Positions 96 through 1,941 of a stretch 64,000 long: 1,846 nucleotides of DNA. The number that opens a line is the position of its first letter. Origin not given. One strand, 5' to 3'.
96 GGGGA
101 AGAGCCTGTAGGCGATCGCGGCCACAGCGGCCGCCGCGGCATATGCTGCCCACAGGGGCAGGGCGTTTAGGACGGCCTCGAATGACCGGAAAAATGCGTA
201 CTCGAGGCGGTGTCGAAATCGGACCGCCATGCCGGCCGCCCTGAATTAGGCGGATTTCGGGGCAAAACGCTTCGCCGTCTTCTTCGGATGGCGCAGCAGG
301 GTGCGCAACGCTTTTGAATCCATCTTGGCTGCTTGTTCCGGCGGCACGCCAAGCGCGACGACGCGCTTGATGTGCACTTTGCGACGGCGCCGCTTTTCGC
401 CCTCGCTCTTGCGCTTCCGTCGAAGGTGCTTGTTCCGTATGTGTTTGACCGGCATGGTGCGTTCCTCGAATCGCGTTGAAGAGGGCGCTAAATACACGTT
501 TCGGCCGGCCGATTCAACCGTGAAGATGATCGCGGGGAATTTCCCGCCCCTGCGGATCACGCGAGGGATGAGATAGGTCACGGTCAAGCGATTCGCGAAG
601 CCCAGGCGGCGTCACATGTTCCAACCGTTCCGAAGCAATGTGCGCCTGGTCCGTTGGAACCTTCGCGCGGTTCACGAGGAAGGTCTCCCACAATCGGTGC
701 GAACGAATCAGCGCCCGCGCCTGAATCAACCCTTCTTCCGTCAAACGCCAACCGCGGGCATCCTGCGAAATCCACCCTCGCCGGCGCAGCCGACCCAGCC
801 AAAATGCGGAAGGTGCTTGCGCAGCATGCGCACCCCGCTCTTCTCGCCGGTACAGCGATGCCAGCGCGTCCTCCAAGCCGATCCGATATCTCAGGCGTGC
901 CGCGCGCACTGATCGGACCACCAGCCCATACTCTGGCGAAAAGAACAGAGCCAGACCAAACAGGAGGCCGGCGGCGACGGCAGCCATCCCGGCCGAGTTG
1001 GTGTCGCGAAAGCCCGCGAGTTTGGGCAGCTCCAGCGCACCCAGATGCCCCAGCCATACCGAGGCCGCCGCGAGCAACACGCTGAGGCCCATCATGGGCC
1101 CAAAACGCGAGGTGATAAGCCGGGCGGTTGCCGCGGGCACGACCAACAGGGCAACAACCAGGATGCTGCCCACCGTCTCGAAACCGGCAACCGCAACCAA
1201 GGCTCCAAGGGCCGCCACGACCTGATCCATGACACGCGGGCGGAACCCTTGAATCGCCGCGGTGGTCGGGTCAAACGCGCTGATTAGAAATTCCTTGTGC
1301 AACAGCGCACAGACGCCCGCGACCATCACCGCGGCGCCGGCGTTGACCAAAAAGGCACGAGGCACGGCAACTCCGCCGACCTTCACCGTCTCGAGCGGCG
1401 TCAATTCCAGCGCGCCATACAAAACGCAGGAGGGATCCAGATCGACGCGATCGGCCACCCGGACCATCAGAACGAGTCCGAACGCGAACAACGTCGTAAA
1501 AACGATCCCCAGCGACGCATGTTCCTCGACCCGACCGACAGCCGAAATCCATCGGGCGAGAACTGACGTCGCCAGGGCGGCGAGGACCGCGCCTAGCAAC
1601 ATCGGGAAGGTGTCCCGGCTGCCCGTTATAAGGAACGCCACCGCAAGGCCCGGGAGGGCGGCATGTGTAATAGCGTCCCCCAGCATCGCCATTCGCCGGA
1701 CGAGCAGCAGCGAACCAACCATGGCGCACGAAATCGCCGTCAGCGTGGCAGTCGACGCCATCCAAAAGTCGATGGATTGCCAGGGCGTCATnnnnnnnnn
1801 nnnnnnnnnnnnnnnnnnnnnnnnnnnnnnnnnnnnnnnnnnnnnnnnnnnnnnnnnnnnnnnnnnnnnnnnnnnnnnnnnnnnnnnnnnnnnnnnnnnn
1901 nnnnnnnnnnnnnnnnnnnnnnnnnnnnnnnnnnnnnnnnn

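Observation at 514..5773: YtgCR-like metal uptake locus: both ABC-3 permeases carry DtxR-like C-terminal domains, plus a divergent stand-alone DtxR-FeoA regulator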

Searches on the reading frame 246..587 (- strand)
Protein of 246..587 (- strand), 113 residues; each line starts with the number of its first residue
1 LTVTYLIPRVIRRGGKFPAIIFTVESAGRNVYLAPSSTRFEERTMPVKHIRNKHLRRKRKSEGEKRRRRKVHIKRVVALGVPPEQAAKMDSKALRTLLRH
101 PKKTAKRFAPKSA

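Call 58: search_protein_families(library=pfam, proteins=[window:246-587:-], max_evalue=0.01)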
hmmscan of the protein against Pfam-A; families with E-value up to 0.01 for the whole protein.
window:246-587:- (113 aa): 0 families

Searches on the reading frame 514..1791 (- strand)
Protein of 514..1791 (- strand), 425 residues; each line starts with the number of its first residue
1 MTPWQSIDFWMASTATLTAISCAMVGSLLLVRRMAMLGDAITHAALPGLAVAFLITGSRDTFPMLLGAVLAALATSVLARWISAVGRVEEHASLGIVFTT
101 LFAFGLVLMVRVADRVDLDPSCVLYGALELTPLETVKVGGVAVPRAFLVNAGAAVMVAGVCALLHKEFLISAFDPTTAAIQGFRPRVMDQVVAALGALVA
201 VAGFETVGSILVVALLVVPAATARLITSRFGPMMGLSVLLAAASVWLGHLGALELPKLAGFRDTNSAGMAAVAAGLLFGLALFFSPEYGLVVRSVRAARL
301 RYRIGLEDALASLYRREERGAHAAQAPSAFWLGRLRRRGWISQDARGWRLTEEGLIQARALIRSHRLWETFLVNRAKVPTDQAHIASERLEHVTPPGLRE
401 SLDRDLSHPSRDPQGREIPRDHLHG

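Call 3: search_protein_families(library=pfam, proteins=[window:514-1791:-], max_evalue=0.1)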
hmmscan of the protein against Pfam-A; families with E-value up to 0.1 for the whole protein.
window:514-1791:- (425 aa): 3 families
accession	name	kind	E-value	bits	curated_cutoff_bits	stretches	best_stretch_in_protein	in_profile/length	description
PF00950.22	ABC-3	-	1.9e-38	132.9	20.1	1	13-252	10-232/258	ABC 3 transport family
PF02742.21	Fe_dep_repr_C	-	4.4e-20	71.9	27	1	351-420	1-70/70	Iron dependent repressor, metal binding and dimerisation domain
PF06969.22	HemN_C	-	0.048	14.1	24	0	333-355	43-65/67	HemN C-terminal domain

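Call 4: search_protein_families(library=ncbifam, proteins=[window:514-1791:-], max_evalue=0.01)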
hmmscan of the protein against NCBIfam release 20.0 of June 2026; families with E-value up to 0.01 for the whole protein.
window:514-1791:- (425 aa): 7 families
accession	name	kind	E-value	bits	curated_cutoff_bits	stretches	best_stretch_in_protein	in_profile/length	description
NF040871.1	AztB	equivalog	3.6e-37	128.5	280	1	15-256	19-243/254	zinc ABC transporter permease AztB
TIGR03770.1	anch_rpt_perm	equivalog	8.6e-32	110.9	296.8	1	14-248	23-240/270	anchored repeat-type ABC transporter permease subunit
NF040927.1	ABC_perm_SloB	subfamily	1.7e-27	96.9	460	1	14-250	18-236/271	metal ABC transporter permease subunit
NF047407.1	TransRegMntRTherm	equivalog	4.1e-10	39.7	350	1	343-424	64-146/227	manganese-dependent transcriptional regulator MntR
NF007089.0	PRK09543.1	equivalog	1.7e-08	34.4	284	1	15-282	12-255/261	zinc ABC transporter permease subunit ZnuB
NF053665.1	TransRegDtxRActin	equivalog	7.6e-08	32.1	290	1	334-420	47-134/233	iron-dependent transcriptional repressor DtxR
NF008273.0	PRK11050.1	equivalog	0.00044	19.9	153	1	325-393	68-136/156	manganese-binding transcriptional regulator MntR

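Call 18: find_homologous_proteins(query=window:514-1791:-, max_evalue=1e-10)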
Query window:514-1791:- (425 aa): 1174 proteins with E <= 1e-10 among 8000 candidates; the best 120 are listed.
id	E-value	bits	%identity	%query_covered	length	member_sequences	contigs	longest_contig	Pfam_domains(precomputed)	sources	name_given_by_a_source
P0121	3.3e-260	881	100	98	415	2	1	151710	PF02742.22,PF00950.23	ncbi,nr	ncbi:MAG: metal ABC transporter permease [Kiritimatiellae bacterium]|nr:metal ABC transporter permea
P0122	4.3e-170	585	65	100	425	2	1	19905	PF02742.22,PF00950.23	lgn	-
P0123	1.3e-158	547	63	99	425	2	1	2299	PF02742.22,PF00950.23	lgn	-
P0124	1.9e-158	546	63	99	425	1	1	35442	PF02742.22,PF00950.23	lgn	-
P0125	6.3e-155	535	59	100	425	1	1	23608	PF02742.22,PF00950.23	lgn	-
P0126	1.8e-153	530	61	99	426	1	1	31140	PF02742.22,PF00950.23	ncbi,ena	-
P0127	1.4e-148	514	60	98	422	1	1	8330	PF02742.22,PF00950.23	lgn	-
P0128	1.6e-144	501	57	98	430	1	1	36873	PF02742.22,PF00950.23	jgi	jgi:manganese/zinc/iron transport system permease protein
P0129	2.4e-144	500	58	98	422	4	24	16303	PF02742.22,PF00950.23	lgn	-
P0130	9.8e-143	495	61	97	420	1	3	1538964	PF02742.22,PF00950.23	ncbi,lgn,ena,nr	ncbi:MAG TPA: metal ABC transporter permease [Kiritimatiellia bacterium]|nr:metal ABC transporter pe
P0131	1.5e-142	494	57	99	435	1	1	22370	PF02742.22,PF00950.23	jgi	jgi:manganese/zinc/iron transport system permease protein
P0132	6.1e-142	492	59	98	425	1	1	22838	PF02742.22,PF00950.23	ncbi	-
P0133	2.7e-141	490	59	98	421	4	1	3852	PF02742.22,PF00950.23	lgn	-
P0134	6.0e-140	485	58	98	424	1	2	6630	PF02742.22,PF00950.23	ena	-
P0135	1.3e-139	484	56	99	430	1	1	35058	PF02742.22,PF00950.23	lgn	-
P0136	1.0e-138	481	56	98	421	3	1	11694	PF02742.22,PF00950.23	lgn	-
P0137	1.1e-137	478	58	98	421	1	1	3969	PF02742.22,PF00950.23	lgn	-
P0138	2.2e-134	467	56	98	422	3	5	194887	PF02742.22,PF00950.23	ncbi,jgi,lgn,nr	ncbi:MAG: metal ABC transporter permease [Verrucomicrobia bacterium]|nr:metal ABC transporter permea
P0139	4.8e-133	463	56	97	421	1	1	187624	PF02742.22,PF00950.23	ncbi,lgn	-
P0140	6.5e-117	410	51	98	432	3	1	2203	PF02742.22,PF00950.23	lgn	-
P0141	1.6e-115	405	52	98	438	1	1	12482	PF02742.22,PF00950.23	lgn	-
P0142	3.7e-114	401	50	98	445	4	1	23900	PF02742.22,PF00950.23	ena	-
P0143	3.7e-113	397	50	98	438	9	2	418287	PF02742.22,PF00950.23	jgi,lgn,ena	-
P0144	1.0e-112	396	51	98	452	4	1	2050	PF02742.22,PF00950.23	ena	-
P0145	2.7e-112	394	48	98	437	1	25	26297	PF01032.24,PF02742.22,PF00950.23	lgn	-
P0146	1.3e-110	389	49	98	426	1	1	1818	PF01032.24,PF02742.22,PF00950.23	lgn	-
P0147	1.9e-110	388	50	99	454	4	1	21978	PF02742.22,PF00950.23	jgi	jgi:manganese/zinc/iron transport system permease protein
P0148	3.9e-110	387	50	98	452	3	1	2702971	PF02742.22,PF00950.23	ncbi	-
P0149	4.6e-110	387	47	98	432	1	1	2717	PF01032.24,PF02742.22,PF00950.23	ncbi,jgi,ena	-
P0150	1.1e-109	386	49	99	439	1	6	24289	PF02742.22,PF00950.23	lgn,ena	-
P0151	2.7e-109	384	47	98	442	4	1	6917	PF02742.22,PF00950.23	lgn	-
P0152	2.8e-109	384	49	98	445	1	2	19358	PF01032.24,PF02742.22,PF00950.23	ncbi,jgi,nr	ncbi:MAG: iron ABC transporter [Phycisphaerales bacterium]|nr:MAG: iron ABC transporter [Phycisphaer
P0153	7.9e-109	383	48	98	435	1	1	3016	PF02742.22,PF00950.23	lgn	-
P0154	2.7e-108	381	48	98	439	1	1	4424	PF02742.22,PF00950.23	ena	-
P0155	5.8e-108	380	47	98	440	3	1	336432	PF02742.22,PF00950.23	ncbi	-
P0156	7.9e-108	380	46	98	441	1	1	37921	PF02742.22,PF00950.23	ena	-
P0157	9.1e-108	379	47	99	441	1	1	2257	PF02742.22,PF00950.23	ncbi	-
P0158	9.3e-108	379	47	99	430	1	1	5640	PF02742.22,PF00950.23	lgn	-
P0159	2.0e-107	378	50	98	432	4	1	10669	PF02742.22,PF00950.23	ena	-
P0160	2.3e-107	378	48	99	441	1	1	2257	PF02742.22,PF00950.23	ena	-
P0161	3.7e-107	377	47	99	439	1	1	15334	PF01032.24,PF02742.22,PF00950.23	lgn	-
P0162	5.3e-107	377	47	98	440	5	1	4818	PF01032.24,PF02742.22,PF00950.23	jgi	-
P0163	5.3e-107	377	47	98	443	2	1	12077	PF02742.22,PF00950.23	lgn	-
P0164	9.5e-107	376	49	99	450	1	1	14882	PF02742.22,PF00950.23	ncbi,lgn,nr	ncbi:MAG: metal ABC transporter permease [Pirellulaceae bacterium]|nr:metal ABC transporter permease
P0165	1.2e-106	376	47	99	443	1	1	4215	PF02742.22,PF00950.23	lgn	-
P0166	1.3e-106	376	48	98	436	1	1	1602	PF02742.22,PF00950.23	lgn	-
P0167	1.3e-106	376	48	98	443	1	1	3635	PF01032.24,PF02742.22,PF00950.23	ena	-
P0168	1.4e-106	376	47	98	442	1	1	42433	PF01032.24,PF02742.22,PF00950.23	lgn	-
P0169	1.5e-106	376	46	99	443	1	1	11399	PF02742.22,PF00950.23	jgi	jgi:manganese/zinc/iron transport system permease protein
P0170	1.8e-106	375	47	98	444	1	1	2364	PF02742.22,PF00950.23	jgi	jgi:manganese/zinc/iron transport system permease protein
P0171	2.4e-106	375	47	97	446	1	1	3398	PF02742.22,PF00950.23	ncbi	-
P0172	2.6e-106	375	45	98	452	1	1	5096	PF02742.22,PF00950.23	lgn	-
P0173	2.7e-106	375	46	98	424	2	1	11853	PF02742.22,PF00950.23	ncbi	-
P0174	3.0e-106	374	46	98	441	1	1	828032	PF02742.22,PF00950.23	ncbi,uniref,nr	ncbi:Manganese transport system membrane protein MntB [Planctomycetes bacterium CA13]|uniref:Mangane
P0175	3.3e-106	374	46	98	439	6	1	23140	PF01032.24,PF02742.22,PF00950.23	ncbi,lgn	-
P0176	3.8e-106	374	48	98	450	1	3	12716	PF02742.22,PF00950.23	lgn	-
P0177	3.9e-106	374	46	98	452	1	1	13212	PF02742.22,PF00950.23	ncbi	-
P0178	4.3e-106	374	47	98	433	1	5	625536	PF01032.24,PF02742.22,PF00950.23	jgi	jgi:manganese/zinc/iron transport system permease protein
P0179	4.6e-106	374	47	98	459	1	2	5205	PF02742.22,PF00950.23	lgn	-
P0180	4.7e-106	374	46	98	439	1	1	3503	PF01032.24,PF02742.22,PF00950.23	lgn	-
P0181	5.0e-106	374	48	97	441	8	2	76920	PF02742.22,PF00950.23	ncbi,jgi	jgi:manganese/zinc/iron transport system permease protein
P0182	5.2e-106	374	45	98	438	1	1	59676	PF02742.22,PF00950.23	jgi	-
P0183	1.1e-105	373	47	98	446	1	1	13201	PF01032.24,PF02742.22,PF00950.23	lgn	-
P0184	1.1e-105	373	47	100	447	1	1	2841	PF01032.24,PF02742.22,PF00950.23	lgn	-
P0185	1.3e-105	372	47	98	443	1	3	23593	PF01032.24,PF02742.22,PF00950.23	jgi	jgi:manganese/zinc/iron transport system permease protein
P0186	1.3e-105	372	47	98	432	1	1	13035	PF01032.24,PF02742.22,PF00950.23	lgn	-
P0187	1.4e-105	372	48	98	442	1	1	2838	PF01032.24,PF02742.22,PF00950.23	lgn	-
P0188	1.5e-105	372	46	98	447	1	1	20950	PF02742.22,PF00950.23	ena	-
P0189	2.5e-105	371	46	98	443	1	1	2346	PF02742.22,PF00950.23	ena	-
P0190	2.8e-105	371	46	98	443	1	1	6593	PF02742.22,PF00950.23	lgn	-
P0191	2.9e-105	371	45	98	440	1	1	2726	PF02742.22,PF00950.23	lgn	-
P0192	3.6e-105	371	46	99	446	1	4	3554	PF02742.22,PF00950.23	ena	-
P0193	4.0e-105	371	45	98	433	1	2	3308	PF01032.24,PF02742.22,PF00950.23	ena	-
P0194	4.6e-105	371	46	98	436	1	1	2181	PF02742.22,PF00950.23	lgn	-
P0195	6.6e-105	370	47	98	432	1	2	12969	PF02742.22,PF00950.23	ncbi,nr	ncbi:MAG: iron ABC transporter [Desulfatitalea sp.]|nr:metal ABC transporter permease [Desulfatitale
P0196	7.3e-105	370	46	98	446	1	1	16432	PF02742.22,PF00950.23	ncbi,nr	ncbi:MAG: metal ABC transporter permease [Bdellovibrionales bacterium]|nr:metal ABC transporter perm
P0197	8.2e-105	370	45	98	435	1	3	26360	PF02742.22,PF00950.23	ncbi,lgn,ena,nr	ncbi:MAG TPA: metal ABC transporter permease [Kiritimatiellia bacterium]|nr:metal ABC transporter pe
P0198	8.2e-105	370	46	99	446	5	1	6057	PF02742.22,PF00950.23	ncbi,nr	ncbi:MAG: metal ABC transporter permease [Planctomycetales bacterium]|nr:metal ABC transporter perme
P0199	8.5e-105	370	47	98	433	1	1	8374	PF01032.24,PF02742.22,PF00950.23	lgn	-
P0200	8.6e-105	370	47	98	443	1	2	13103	PF01032.24,PF02742.22,PF00950.23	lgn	-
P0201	8.8e-105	370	47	98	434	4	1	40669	PF02742.22,PF00950.23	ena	-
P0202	9.3e-105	370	47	99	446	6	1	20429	PF02742.22,PF00950.23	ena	-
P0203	9.6e-105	370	47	99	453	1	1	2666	PF01032.24,PF02742.22,PF00950.23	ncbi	-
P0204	1.1e-104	369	47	98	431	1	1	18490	PF02742.22,PF00950.23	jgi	-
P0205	1.2e-104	369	48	98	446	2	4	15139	PF02742.22,PF00950.23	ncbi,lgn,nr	ncbi:MAG: metal ABC transporter permease [bacterium]|nr:metal ABC transporter permease [bacterium]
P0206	1.7e-104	369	44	98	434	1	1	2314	PF01032.24,PF02742.22,PF00950.23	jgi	jgi:manganese/zinc/iron transport system permease protein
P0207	1.8e-104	369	47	97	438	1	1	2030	PF02742.22,PF00950.23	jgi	jgi:manganese/zinc/iron transport system permease protein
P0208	1.8e-104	369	46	99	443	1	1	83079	PF02742.22,PF00950.23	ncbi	-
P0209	1.8e-104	369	46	98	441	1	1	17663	PF02742.22,PF00950.23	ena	-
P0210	2.1e-104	368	47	98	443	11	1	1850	PF01032.24,PF02742.22,PF00950.23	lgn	-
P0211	2.1e-104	368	46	99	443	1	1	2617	PF02742.22,PF00950.23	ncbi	-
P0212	2.8e-104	368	46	98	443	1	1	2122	PF02742.22,PF00950.23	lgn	-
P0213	3.2e-104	368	46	99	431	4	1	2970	PF02742.22,PF00950.23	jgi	-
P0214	3.4e-104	368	48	96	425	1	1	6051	PF02742.22,PF00950.23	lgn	-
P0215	3.6e-104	368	46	98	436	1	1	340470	PF02742.22,PF00950.23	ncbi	-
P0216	4.1e-104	367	46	99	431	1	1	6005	PF02742.22,PF00950.23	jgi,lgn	-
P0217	5.5e-104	367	47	98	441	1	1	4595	PF02742.22,PF00950.23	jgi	jgi:manganese/zinc/iron transport system permease protein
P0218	6.0e-104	367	46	98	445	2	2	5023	PF02742.22,PF00950.23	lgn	-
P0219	6.2e-104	367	46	98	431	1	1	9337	PF02742.22,PF00950.23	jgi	jgi:manganese/zinc/iron transport system permease protein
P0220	8.0e-104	366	45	98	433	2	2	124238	PF02742.22,PF00950.23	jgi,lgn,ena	jgi:manganese/zinc/iron transport system permease protein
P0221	9.0e-104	366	46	98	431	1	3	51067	PF02742.22,PF00950.23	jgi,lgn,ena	jgi:manganese/zinc/iron transport system permease protein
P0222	1.1e-103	366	46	98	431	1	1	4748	PF02742.22,PF00950.23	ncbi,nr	ncbi:MAG TPA: iron ABC transporter [Phycisphaerales bacterium]|nr:iron ABC transporter [Phycisphaera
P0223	1.1e-103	366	47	99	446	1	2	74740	PF02742.22,PF00950.23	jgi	-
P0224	1.2e-103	366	46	98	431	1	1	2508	PF02742.22,PF00950.23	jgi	jgi:manganese/zinc/iron transport system permease protein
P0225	1.3e-103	366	46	99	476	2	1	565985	PF02742.22,PF00950.23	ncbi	ncbi:MAG: metal ABC transporter permease [Planctomycetaceae bacterium]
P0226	1.8e-103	365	47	98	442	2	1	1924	PF02742.22,PF00950.23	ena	-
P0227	2.0e-103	365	46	98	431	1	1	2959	PF02742.22,PF00950.23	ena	-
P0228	2.6e-103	365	45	98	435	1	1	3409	PF02742.22,PF00950.23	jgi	jgi:manganese/zinc/iron transport system permease protein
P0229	3.0e-103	365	45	99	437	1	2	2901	PF02742.22,PF00950.23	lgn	-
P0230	3.0e-103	365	46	99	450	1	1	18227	PF01032.24,PF02742.22,PF00950.23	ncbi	-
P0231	3.7e-103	364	43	98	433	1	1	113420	PF02742.22,PF00950.23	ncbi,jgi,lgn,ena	-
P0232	3.9e-103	364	46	98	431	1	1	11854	PF02742.22,PF00950.23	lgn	-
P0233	4.0e-103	364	45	98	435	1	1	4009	PF02742.22,PF00950.23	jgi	jgi:manganese/zinc/iron transport system permease protein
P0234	4.4e-103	364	46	98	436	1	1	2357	PF02742.22,PF00950.23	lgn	-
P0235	4.6e-103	364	45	98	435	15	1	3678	PF02742.22,PF00950.23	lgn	-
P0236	4.7e-103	364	45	98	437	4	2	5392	PF02742.22,PF00950.23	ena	-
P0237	4.8e-103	364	46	98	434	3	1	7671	PF02742.22,PF00950.23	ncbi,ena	-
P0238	4.8e-103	364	46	98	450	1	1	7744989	PF02742.22,PF00950.23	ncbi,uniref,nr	ncbi:Manganese transport system membrane protein MntB [Maioricimonas rarisocia]|uniref:Manganese tra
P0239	5.7e-103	364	44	98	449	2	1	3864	PF02742.22,PF00950.23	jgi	-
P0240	6.2e-103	364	47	98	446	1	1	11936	PF02742.22,PF00950.23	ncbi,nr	ncbi:MAG: metal ABC transporter permease [Planctomycetes bacterium]|nr:metal ABC transporter permeas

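Call 44: predict_structure(alignment_id=A2)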
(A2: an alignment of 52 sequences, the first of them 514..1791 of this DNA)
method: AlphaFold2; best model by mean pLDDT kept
length: 425 residues; sequences in the alignment: 52
mean_pLDDT: 90.1   pTM: 0.82
mean pLDDT of the five models: 90.1, 89.7, 88.9, 87.5, 86.4
residues with pLDDT >= 90: 276; 70-90: 131; 50-70: 15; < 50: 3
segments of 3 or more residues with pLDDT < 50: none
pLDDT, mean of each block of 10 residues (from residue 1): 78 96 95 74 82 88 87 87 89 84 86 73 79 91 94 97 93 90 90 91 88 94 95 97 97 90 89 97 95 95 95 91 83 97 91 95 97 96 94 94 95 93 54
secondary structure, 60 per line:
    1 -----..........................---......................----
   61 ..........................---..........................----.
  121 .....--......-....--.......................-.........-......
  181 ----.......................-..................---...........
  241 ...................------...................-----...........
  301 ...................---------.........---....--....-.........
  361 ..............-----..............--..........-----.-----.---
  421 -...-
elements in order: H6-31 H35-56 H61-86 H90-115 H120-125 H128-133 E135-138 E141-144 H145-163 H165-173 H175-180 H185-207 H209-226 H230-259 H266-284 H290-319 H329-337 E341-344 E347-350 H352-374 H380-393 H396-405

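Call 49: fold_search(model_id=the predicted structure, library=pdb)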
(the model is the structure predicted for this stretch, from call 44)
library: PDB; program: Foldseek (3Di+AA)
matches with E <= 10: 640; with E <= 0.001: 37
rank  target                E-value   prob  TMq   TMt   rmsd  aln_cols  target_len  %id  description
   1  7kyp_P                1.6e-13  1.00  0.55  0.84   3.0       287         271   24  PsaBC from Streptococcus pneumoniae in complex with Fab (released 2021-08-25)
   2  7kyp_J                2.5e-13  1.00  0.55  0.83   2.8       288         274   23  PsaBC from Streptococcus pneumoniae in complex with Fab (released 2021-08-25)
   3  7kyp_N                2.5e-13  1.00  0.56  0.84   3.1       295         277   23  PsaBC from Streptococcus pneumoniae in complex with Fab (released 2021-08-25)
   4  7kyp_F                2.7e-13  1.00  0.57  0.82   3.0       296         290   23  PsaBC from Streptococcus pneumoniae in complex with Fab (released 2021-08-25)
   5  7kyp_D                3.1e-13  1.00  0.54  0.82   3.1       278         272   24  PsaBC from Streptococcus pneumoniae in complex with Fab (released 2021-08-25)
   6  7kyp_H                3.4e-13  1.00  0.56  0.85   2.9       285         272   24  PsaBC from Streptococcus pneumoniae in complex with Fab (released 2021-08-25)
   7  7kyp_B                5.3e-13  1.00  0.57  0.84   3.1       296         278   23  PsaBC from Streptococcus pneumoniae in complex with Fab (released 2021-08-25)
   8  7kyo_C                4.1e-12  1.00  0.52  0.82   3.6       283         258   24  PsaBC from Streptococcus pneumoniae in complex with Fab (released 2021-08-25)
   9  8pvt_B                2.0e-05  1.00  0.26  0.74   2.8       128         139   34  Manganese-dependent transcriptional repressor DR2539 complexed with cadmium (SAD 7 keV) (released 2024-05-08)
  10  8pvz_B                7.9e-05  1.00  0.26  0.74   2.8       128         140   34  Manganese-dependent transcriptional repressor DR2539 complexed with cadmium (released 2024-05-08)
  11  8pw0_A                1.3e-04  1.00  0.26  0.75   3.0       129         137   33  Manganese-dependent transcriptional repressor DR2539 complexed with manganese and bound to dr1709 promotor (released 2024-05-08)
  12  8pvt_A                1.4e-04  1.00  0.25  0.74   2.9       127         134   34  Manganese-dependent transcriptional repressor DR2539 complexed with cadmium (SAD 7 keV) (released 2024-05-08)
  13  5cvi_B                1.5e-04  1.00  0.25  0.49   2.3       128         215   30  Structure of the manganese regulator SloR (released 2015-08-12)
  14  2isy_A                2.2e-04  1.00  0.25  0.70   3.1       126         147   29  Crystal structure of the nickel-activated two-domain iron-dependent regulator (IdeR) (released 2007-02-13)
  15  7b1y_A                2.2e-04  1.00  0.25  0.74   2.8       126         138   28  DtxR-like iron-dependent regulator IdeR complexed with cobalt and its consensus DNA-binding sequence (released 2021-03-03)
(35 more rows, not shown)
